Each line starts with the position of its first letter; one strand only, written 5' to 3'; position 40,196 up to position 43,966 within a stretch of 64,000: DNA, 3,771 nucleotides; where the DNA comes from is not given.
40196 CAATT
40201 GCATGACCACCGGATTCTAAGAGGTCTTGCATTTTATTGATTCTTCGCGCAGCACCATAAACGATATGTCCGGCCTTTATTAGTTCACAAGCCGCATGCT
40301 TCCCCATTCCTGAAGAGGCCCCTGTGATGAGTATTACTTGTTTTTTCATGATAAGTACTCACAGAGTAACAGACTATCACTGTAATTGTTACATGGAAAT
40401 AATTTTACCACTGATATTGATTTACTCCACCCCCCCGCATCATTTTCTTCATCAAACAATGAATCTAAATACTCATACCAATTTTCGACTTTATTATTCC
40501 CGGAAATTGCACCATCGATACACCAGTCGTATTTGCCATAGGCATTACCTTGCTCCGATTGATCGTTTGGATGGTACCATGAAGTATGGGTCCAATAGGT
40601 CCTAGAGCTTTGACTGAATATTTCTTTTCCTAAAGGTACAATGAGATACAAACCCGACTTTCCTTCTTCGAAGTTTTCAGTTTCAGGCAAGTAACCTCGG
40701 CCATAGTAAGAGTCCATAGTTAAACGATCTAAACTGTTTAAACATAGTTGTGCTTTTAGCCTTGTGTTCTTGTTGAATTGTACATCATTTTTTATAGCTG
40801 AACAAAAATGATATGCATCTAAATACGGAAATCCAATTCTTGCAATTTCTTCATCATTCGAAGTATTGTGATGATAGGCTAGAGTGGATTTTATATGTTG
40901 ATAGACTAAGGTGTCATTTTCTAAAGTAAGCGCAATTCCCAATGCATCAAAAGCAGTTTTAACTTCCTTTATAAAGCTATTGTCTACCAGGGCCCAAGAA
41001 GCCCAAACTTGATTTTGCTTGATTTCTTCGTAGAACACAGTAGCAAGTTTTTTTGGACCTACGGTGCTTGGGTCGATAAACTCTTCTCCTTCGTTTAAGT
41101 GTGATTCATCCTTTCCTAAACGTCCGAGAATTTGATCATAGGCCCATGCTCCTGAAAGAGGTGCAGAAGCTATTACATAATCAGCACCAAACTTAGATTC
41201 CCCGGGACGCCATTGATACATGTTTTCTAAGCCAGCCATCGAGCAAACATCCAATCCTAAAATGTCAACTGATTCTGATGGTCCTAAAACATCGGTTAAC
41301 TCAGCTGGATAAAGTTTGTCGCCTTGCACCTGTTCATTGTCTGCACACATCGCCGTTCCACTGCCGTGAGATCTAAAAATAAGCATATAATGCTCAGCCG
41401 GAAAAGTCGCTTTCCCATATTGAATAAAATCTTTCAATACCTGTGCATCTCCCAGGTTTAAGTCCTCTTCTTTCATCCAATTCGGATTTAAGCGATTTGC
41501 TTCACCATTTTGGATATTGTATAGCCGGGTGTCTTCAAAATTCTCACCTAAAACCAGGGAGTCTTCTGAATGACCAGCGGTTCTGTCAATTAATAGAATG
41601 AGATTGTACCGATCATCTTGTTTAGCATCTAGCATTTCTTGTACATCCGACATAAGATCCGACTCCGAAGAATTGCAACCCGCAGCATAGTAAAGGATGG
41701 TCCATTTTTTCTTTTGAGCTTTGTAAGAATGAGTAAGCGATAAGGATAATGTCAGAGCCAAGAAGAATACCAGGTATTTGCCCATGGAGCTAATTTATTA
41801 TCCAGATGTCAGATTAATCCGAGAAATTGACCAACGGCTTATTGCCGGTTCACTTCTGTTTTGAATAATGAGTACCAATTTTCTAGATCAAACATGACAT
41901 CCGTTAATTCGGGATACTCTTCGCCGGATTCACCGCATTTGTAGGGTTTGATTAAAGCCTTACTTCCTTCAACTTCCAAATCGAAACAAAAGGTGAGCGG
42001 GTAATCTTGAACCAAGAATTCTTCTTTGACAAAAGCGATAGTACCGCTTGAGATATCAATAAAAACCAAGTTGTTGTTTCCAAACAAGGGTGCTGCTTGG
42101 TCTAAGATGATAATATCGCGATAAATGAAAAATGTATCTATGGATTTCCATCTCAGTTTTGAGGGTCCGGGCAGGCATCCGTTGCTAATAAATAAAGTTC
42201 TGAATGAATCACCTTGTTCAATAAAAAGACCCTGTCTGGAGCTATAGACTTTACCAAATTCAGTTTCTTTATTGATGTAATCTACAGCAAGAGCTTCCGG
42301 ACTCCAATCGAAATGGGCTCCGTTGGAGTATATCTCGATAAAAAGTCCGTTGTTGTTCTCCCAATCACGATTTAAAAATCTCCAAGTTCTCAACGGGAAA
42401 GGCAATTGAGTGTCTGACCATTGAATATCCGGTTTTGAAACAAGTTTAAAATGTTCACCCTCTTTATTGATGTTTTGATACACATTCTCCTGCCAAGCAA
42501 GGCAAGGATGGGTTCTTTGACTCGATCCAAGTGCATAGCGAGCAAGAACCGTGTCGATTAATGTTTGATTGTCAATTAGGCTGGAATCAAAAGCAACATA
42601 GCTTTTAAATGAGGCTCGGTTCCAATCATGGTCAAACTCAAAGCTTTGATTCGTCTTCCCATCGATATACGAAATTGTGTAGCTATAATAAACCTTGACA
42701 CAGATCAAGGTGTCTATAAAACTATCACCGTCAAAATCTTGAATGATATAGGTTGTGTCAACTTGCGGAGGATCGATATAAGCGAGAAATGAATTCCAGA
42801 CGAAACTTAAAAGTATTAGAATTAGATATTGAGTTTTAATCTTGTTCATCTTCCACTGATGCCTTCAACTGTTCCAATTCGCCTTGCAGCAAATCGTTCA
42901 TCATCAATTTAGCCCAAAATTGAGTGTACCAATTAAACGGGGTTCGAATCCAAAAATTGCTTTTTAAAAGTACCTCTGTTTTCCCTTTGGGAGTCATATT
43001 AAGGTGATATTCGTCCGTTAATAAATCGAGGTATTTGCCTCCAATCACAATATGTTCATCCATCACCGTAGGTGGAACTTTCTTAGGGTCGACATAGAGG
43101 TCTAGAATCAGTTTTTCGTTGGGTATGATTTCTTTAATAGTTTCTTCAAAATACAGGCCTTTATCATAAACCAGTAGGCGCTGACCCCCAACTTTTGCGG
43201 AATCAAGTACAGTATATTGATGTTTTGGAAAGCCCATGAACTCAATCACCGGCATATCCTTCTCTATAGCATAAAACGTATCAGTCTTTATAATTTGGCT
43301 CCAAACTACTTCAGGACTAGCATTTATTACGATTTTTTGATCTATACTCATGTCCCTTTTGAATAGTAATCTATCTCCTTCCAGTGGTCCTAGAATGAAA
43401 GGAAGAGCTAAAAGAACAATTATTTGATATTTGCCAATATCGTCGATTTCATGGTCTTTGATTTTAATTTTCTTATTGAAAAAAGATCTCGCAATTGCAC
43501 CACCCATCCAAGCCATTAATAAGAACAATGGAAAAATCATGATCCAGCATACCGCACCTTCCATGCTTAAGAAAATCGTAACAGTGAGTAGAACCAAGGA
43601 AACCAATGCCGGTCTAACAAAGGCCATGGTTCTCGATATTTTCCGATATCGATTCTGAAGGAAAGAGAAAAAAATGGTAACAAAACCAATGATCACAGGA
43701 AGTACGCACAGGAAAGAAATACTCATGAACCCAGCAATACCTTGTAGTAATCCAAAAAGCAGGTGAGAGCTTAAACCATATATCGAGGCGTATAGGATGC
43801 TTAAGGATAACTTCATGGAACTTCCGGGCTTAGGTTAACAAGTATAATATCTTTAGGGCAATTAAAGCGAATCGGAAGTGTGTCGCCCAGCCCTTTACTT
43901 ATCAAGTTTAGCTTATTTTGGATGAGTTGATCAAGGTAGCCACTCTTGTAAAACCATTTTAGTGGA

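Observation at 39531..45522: Translationally coupled seven-gene operon of unknown function (membrane proteins, metallophosphoesterase, secreted protein, C11 peptidase, SDR)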

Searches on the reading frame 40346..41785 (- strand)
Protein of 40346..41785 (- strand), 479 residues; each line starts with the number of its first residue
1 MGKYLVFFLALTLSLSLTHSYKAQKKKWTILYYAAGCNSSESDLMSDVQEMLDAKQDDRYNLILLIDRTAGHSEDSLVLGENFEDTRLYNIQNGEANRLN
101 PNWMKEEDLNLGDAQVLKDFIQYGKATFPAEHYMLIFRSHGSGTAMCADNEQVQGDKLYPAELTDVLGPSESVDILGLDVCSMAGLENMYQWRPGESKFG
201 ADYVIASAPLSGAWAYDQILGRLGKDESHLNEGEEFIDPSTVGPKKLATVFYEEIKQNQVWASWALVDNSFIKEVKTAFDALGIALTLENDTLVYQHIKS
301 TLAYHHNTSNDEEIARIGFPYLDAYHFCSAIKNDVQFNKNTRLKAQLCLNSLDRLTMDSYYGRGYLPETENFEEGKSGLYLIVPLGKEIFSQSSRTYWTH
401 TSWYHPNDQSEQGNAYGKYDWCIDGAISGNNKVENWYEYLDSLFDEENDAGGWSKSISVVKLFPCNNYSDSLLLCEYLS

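Call 3: search_protein_families(library=pfam, proteins=[window:40346-41785:-], max_evalue=0.1)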
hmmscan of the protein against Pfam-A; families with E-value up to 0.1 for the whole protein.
window:40346-41785:- (479 aa): 1 family
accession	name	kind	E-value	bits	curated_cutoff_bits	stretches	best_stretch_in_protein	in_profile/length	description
PF03415.19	Peptidase_C11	-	5.2e-32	112.2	25.8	1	33-422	2-353/359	Clostripain family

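Call 4: search_protein_families(library=ncbifam, proteins=[window:40346-41785:-], max_evalue=0.1)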
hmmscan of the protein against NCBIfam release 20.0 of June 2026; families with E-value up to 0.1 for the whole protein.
window:40346-41785:- (479 aa): 2 families
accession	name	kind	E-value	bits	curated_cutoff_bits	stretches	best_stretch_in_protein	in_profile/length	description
TIGR02806.2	clostrip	equivalog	2e-74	251.2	550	1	27-452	1-465/472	clostripain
NF001602.0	PRK00395.1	equivalog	0.052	13.3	95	1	246-309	6-69/79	RNA chaperone Hfq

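Call 6: search_protein_families(library=padloc, proteins=[window:40346-41785:-], max_evalue=0.01)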
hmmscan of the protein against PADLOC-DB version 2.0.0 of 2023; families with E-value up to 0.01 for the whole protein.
window:40346-41785:- (479 aa): 0 families

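Call 50: search_solved_structures(query=window:40346-41785:-, max_evalue=0.001)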
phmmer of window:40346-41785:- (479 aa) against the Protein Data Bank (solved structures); distinct sequences matched with E-value up to 0.001: 1.
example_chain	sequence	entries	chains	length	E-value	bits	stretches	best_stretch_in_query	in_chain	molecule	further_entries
9cip_A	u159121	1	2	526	7.2e-66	226.1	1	19-452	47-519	Clostripain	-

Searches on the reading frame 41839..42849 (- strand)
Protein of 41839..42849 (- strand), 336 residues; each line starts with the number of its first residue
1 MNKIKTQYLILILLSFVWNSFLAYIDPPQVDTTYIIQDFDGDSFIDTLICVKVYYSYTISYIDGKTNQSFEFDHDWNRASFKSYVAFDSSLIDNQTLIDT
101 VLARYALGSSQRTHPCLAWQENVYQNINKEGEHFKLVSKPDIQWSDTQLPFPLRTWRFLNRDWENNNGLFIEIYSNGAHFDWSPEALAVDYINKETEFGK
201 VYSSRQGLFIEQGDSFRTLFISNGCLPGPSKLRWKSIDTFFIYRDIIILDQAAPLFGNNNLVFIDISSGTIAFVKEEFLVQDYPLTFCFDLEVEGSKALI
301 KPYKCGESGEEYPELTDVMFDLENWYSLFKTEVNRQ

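Call 3: search_protein_families(library=pfam, proteins=[window:41839-42849:-], max_evalue=0.1)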
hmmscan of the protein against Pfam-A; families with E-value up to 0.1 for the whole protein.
window:41839-42849:- (336 aa): 0 families

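Call 4: search_protein_families(library=ncbifam, proteins=[window:41839-42849:-], max_evalue=0.1)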
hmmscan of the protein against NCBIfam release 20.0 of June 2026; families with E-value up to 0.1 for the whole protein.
window:41839-42849:- (336 aa): 0 families

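Call 6: search_protein_families(library=padloc, proteins=[window:41839-42849:-], max_evalue=0.01)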
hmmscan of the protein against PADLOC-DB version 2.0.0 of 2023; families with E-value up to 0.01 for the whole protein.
window:41839-42849:- (336 aa): 0 families

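Call 21: find_related_loci(query=window:41839-42849:-, collection=metagenome_contigs, flank=8000)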
Query window:41839-42849:- (336 aa) in metagenome_contigs; peptide patterns used: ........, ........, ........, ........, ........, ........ (x = any residue, [..] = any of these).
70 stretches matched a pattern, but none encodes a relative of the query by tblastn (E <= 1e-3).

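Call 48: search_solved_structures(query=window:41839-42849:-, max_evalue=1)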
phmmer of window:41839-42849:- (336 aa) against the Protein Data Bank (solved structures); distinct sequences matched with E-value up to 1: 0.

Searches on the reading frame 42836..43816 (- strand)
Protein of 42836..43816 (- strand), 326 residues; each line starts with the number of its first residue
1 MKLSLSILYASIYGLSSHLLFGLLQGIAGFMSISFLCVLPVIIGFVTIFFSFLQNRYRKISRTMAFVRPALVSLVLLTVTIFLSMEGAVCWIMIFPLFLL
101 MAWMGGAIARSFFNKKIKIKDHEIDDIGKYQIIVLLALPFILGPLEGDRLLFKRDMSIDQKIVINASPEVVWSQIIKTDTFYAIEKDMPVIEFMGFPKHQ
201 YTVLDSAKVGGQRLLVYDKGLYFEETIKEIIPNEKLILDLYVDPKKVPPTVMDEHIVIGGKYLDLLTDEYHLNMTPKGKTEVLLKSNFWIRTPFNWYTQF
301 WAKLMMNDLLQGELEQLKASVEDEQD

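Call 3: search_protein_families(library=pfam, proteins=[window:42836-43816:-], max_evalue=0.1)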
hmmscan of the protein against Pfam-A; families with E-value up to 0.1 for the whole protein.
window:42836-43816:- (326 aa): 2 families
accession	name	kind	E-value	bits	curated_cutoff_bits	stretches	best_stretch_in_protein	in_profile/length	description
PF10604.15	Polyketide_cyc2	-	0.051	14.3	27.4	0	157-174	3-20/142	Polyketide cyclase / dehydrase and lipid transport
PF20966.2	MASE6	-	0.084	13.3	27.4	0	21-102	22-107/170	MASE6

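Call 4: search_protein_families(library=ncbifam, proteins=[window:42836-43816:-], max_evalue=0.1)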
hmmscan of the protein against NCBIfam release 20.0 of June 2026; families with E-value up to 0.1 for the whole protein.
window:42836-43816:- (326 aa): 0 families

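Call 5: find_homologous_proteins(query=window:42836-43816:-)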
Query window:42836-43816:- (326 aa): 85 proteins with E <= 0.001 among 2329 candidates.
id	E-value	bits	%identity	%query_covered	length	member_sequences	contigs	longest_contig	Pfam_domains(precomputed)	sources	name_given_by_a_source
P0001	1.0e-193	661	100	91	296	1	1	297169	-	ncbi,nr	ncbi:hypothetical protein GYB22_01200 [bacterium]|nr:hypothetical protein [bacterium]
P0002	9.0e-90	319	47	100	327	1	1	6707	-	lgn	-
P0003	4.2e-86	307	46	98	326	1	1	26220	-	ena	-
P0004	1.3e-84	302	45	98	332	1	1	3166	-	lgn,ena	-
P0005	4.8e-84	301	46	100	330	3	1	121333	-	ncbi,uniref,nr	ncbi:hypothetical protein QNI19_30480 [Cytophagaceae bacterium DM2B3-1]|uniref:Polyketide cyclase n=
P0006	2.7e-83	298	48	98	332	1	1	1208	-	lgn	-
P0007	3.4e-83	298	45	100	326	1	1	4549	-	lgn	-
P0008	2.0e-82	295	42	100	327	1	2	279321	-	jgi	jgi:hypothetical protein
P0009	2.0e-82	295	43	100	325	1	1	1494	-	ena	-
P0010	3.3e-82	295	45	100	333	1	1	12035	-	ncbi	-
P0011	7.7e-82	293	42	100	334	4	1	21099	-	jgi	jgi:hypothetical protein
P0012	8.1e-82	293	44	97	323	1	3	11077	-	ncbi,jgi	jgi:hypothetical protein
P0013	1.0e-81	293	44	99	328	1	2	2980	-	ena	-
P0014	2.9e-81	291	46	98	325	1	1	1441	-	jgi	jgi:cbb3-type cytochrome oxidase subunit 3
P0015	6.3e-81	290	42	100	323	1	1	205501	-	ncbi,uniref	ncbi:hypothetical protein GCM10022393_25020 [Aquimarina addita]|uniref:SRPBCC family protein n=1 Tax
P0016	6.9e-81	290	44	98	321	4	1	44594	PF10604.16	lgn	-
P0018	1.4e-80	289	46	97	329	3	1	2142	PF10604.16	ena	-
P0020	3.7e-80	288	42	100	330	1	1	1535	PF10604.16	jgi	jgi:hypothetical protein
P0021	4.7e-80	287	43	99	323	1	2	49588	PF10604.16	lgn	-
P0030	2.7e-79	285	45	99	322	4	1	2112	PF10604.16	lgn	-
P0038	1.8e-77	279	45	97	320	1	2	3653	PF10604.16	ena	-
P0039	2.0e-77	279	43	99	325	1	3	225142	PF10604.16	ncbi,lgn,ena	-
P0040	4.3e-77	278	44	99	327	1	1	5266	PF10604.16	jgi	jgi:hypothetical protein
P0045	3.9e-76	275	42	98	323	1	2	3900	PF10604.16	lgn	-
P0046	1.3e-75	273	41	99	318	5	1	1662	PF10604.16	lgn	-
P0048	2.0e-75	272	42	99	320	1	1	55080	PF10604.16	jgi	jgi:uncharacterized protein YndB with AHSA1/START domain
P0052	1.2e-74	270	43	95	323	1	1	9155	PF10604.16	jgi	jgi:hypothetical protein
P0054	2.6e-74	269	41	99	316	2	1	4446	PF10604.16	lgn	-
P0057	6.3e-74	267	42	98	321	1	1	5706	PF10604.16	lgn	-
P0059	8.7e-74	267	41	98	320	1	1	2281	PF10604.16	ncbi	-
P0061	2.6e-73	265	40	98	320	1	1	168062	PF10604.16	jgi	jgi:uncharacterized protein YndB with AHSA1/START domain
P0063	1.2e-72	263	41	96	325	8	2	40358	PF10604.16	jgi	jgi:hypothetical protein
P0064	3.5e-72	262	41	97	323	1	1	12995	PF10604.16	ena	-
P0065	4.4e-72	261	41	98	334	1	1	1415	PF10604.16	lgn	-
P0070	6.2e-69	251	39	99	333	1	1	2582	PF10604.16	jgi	jgi:Polyketide cyclase / dehydrase and lipid transport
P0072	4.9e-68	248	42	91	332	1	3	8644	PF10604.16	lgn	-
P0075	4.9e-64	235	37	98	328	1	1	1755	PF10604.16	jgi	-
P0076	6.1e-64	234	37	98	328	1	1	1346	PF10604.16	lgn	-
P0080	1.4e-62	230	37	99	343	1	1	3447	PF10604.16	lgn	-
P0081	8.3e-61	224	37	99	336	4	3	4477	PF10604.16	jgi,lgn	jgi:hypothetical protein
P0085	2.3e-7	49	25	88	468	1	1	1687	PF10604.16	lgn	-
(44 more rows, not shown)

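Call 6: search_protein_families(library=padloc, proteins=[window:42836-43816:-], max_evalue=0.01)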
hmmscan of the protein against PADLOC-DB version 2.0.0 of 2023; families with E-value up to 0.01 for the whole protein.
window:42836-43816:- (326 aa): 0 families

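Call 8: find_related_loci(query=A1, collection=genome_contigs, flank=10000)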
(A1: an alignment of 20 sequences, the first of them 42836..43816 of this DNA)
Query A1 (326 aa) in genome_contigs; peptide patterns used: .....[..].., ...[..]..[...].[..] (x = any residue, [..] = any of these).
146 stretches matched a pattern; 122 encode a relative of the query (tblastn E <= 1e-3); the best 80 are kept; 80 distinct loci.
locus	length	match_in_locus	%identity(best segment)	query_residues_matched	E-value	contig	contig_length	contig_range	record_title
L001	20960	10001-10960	45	1-319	2e-86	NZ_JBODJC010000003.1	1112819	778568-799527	Ferruginibacter sp. SUN106 contig3, whole genome shotgun sequence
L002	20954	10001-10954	44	1-319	2e-86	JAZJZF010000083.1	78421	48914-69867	MAG: Bacteroidota bacterium isolate ADI_H2L1_1_122_18_3-bin013_1 ADIH2L11_B013_1_000000000078, whole genome shotgun sequ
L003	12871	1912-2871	46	1-322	3e-86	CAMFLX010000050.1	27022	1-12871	MAG: uncultured Cytophagales bacterium isolate SRR12456171_bin.15_metaWRAP_v1.3_MAG genome assembly, contig: ERZ12289969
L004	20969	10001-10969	43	1-322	6e-86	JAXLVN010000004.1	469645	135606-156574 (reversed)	MAG: Candidatus Kapaibacterium sp. isolate STL-BAC57 C1.230.fa-4, whole genome shotgun sequence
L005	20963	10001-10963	45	1-323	1e-85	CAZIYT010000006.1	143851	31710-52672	MAG TPA_asm: uncultured Flavobacterium sp. isolate SRP193066_co1_59 genome assembly, contig: NODE_161_length_143851_cov_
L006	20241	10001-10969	42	1-325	2e-85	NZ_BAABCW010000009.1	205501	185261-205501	Aquimarina addita strain JCM 17106 sequence09, whole genome shotgun sequence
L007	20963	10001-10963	44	1-323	7e-85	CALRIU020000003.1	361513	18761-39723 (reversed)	MAG: Hydrocarboniphaga daqingensis isolate JJ-AX1-329-3-mx-bin493 genome assembly, contig: JJ-MOM7-71-C5, whole genome s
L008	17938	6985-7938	43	1-315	1e-84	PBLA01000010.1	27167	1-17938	MAG: Flavobacteriales bacterium isolate SP250 MHASMcontig_2215174, whole genome shotgun sequence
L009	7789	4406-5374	43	1-322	4e-84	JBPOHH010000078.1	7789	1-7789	MAG: Bacteroidota bacterium isolate MAG_525 c_000000186132, whole genome shotgun sequence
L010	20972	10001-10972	44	1-322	4e-83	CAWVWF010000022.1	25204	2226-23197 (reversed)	MAG TPA_asm: uncultured Flavobacteriales bacterium isolate ERR3589578_binner13_61 genome assembly, contig: ERZ7463456.15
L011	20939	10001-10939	44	1-315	6e-83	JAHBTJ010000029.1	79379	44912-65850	MAG: Chitinophagaceae bacterium isolate ACE_BAC11 BAC11_29, whole genome shotgun sequence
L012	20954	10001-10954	44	1-318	9e-83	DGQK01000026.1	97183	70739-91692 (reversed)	MAG TPA_asm: Bacteroidetes bacterium UBA4416 UBA4416_contig_2823, whole genome shotgun sequence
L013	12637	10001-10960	42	1-318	2e-82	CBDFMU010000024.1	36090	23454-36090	MAG: Saprospiraceae bacterium isolate 2bb11230-de7c-4cce-a1f2-954a5a632dfb genome assembly, contig: contig_24, whole gen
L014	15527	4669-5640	41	1-324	1e-82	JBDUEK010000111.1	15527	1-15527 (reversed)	MAG: Ferruginibacter sp. isolate cluster4_bin.93 NODE_8117_length_15527_cov_15.151564, whole genome shotgun sequence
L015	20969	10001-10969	43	1-322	7e-82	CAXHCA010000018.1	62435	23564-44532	MAG TPA_asm: uncultured Saprospiraceae bacterium isolate SRR12479962_binner123_Refined_1 genome assembly, contig: ERZ487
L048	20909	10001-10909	35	13-322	8e-51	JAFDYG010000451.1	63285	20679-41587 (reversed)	MAG: Bacteroidetes bacterium isolate SZAS-47 LIN-689__451__length-63285, whole genome shotgun sequence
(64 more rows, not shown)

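Call 49: search_solved_structures(query=A1, max_evalue=1)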
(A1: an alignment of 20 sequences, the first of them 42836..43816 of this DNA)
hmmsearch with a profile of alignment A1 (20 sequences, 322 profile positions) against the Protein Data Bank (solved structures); distinct sequences matched with E-value up to 1: 0.

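Call 81: search_protein_families(library=pfam, proteins=[L048:7153-7677:+], max_evalue=0.01)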
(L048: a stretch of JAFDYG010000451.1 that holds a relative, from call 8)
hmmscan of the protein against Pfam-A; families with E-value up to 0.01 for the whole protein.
L048:7153-7677:+ (174 aa): 3 families
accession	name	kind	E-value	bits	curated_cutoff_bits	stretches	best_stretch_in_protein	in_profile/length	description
PF12802.13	MarR_2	-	9.7e-07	29.3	27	1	25-82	2-59/61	MarR family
PF01978.25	TrmB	-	0.00017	21.8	25.6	1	28-76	8-55/68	Sugar-specific transcriptional regulator TrmB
PF12840.13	HTH_20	-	0.0006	20.2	27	1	38-73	13-48/51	Helix-turn-helix domain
